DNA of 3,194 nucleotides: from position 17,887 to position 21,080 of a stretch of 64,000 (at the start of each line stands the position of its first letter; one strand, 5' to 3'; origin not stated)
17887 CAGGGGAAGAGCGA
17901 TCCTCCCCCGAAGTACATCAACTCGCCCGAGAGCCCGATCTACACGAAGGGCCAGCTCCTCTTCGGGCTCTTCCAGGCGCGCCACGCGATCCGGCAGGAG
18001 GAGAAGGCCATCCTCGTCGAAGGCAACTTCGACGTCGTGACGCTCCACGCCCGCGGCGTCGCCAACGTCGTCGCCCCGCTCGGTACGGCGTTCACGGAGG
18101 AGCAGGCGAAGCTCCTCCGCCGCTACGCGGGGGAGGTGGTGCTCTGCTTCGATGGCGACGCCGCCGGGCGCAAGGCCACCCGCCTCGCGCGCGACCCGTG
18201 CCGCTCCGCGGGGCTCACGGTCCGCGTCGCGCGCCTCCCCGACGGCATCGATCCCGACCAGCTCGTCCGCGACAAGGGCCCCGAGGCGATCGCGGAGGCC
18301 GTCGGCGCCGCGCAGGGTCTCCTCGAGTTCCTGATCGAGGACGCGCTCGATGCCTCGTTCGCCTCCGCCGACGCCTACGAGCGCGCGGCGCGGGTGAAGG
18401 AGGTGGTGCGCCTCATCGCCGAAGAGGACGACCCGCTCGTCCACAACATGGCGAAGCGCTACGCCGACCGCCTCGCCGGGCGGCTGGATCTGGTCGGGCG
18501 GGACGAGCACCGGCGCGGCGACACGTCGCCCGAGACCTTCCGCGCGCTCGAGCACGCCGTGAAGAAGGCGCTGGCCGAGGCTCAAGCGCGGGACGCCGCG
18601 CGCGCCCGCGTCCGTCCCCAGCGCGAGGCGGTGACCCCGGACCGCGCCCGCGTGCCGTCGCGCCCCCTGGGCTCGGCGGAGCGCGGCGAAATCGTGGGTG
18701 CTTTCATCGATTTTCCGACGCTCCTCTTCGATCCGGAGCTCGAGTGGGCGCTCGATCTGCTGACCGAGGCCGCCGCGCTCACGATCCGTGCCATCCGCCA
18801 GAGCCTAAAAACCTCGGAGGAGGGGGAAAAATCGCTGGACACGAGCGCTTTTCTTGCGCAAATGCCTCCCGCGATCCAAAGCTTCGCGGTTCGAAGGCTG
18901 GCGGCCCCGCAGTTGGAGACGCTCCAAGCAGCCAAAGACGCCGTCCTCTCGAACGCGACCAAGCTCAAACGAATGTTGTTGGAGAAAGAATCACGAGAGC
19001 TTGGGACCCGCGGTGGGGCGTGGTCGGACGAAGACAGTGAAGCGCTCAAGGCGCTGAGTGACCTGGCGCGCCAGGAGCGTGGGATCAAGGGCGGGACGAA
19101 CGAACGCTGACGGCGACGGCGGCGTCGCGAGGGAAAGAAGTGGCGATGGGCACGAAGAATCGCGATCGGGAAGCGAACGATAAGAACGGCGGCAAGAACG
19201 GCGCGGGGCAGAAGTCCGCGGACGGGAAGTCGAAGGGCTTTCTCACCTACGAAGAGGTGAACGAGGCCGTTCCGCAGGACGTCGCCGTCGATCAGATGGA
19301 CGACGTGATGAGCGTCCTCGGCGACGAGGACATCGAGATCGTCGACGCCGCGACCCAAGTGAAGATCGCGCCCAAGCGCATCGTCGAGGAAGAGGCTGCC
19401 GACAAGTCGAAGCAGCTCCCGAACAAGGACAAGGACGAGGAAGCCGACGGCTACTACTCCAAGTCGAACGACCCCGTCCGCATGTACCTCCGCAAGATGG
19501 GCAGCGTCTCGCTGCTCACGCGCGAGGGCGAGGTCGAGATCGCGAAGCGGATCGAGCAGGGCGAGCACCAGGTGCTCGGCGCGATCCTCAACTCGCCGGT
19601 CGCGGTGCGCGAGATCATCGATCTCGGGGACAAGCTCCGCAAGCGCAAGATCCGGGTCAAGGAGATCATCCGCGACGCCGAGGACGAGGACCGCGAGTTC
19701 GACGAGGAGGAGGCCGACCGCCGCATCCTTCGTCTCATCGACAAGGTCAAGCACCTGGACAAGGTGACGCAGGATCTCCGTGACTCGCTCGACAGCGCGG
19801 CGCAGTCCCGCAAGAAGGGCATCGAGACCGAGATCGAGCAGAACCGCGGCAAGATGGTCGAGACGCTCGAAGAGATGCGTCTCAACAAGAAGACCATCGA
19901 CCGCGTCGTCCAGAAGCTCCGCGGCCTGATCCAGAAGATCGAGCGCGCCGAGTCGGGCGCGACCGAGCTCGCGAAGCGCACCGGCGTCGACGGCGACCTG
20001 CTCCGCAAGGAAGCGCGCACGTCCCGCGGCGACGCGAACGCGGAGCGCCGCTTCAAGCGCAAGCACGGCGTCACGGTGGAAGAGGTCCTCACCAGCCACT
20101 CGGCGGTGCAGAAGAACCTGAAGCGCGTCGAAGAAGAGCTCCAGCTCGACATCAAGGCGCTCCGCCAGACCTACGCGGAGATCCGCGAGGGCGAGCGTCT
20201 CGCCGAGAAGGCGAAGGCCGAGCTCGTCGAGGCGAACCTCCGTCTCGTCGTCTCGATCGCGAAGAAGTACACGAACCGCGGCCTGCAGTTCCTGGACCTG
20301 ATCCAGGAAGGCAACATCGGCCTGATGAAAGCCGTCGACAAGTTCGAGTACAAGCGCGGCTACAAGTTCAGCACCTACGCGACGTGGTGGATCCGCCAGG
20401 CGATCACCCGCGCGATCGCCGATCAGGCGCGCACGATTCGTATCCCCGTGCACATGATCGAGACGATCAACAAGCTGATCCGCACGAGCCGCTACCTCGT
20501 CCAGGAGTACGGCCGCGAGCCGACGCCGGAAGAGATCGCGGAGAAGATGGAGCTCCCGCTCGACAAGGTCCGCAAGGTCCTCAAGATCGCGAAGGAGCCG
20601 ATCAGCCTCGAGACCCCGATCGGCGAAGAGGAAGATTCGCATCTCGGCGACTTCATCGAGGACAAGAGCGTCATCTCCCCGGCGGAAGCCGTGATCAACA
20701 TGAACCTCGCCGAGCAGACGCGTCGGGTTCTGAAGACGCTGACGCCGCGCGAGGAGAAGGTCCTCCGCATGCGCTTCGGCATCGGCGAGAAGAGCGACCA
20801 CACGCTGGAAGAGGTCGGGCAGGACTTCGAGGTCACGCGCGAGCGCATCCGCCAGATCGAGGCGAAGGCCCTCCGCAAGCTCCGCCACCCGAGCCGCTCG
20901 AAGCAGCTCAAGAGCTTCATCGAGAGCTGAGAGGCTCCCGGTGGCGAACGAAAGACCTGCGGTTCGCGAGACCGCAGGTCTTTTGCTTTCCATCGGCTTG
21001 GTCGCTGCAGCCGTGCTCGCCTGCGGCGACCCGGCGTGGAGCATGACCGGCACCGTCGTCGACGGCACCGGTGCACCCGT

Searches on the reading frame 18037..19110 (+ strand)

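Call 68: search_protein_families(library=pfam, max_evalue=0.001, proteins=[window:18037-19110:+])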
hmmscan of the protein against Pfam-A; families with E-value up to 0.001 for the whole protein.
window:18037-19110:+ (357 aa): 4 families
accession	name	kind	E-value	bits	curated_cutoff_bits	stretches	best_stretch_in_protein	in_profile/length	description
PF13155.12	Toprim_2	-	1e-16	61.5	22.1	1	1-76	10-87/88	Toprim-like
PF13662.12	Toprim_4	-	2.6e-12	47.2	25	1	2-65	14-84/85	Toprim domain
PF01751.28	Toprim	-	1.8e-07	31.7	23.1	1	6-67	20-96/96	Toprim domain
PF13362.12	Toprim_3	-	8.5e-06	26.6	27.2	1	29-83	39-95/95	Toprim domain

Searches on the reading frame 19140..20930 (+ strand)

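Call 68: search_protein_families(library=pfam, max_evalue=0.001, proteins=[window:19140-20930:+])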
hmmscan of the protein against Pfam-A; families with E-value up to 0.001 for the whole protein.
window:19140-20930:+ (596 aa): 6 families
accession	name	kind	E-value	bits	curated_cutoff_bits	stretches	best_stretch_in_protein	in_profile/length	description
PF04539.22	Sigma70_r3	-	1.5e-30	105.5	25.3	1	441-517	1-77/78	Sigma-70 region 3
PF04542.20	Sigma70_r2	-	1.6e-24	85.9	24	1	362-432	1-71/71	Sigma-70 region 2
PF04545.22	Sigma70_r4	-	2.6e-19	68.9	24.1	1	530-583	1-50/50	Sigma-70, region 4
PF00140.25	Sigma70_r1_2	-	4.4e-14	52.6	22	1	111-143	1-33/34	Sigma-70 factor, region 1.2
PF03979.19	Sigma70_r1_1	-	6.3e-13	48.9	22.5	1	28-86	13-68/81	Sigma-70 factor, region 1.1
PF04546.19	Sigma70_ner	-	2.4e-05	24.8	29.7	1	153-290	2-166/210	Sigma-70, non-essential region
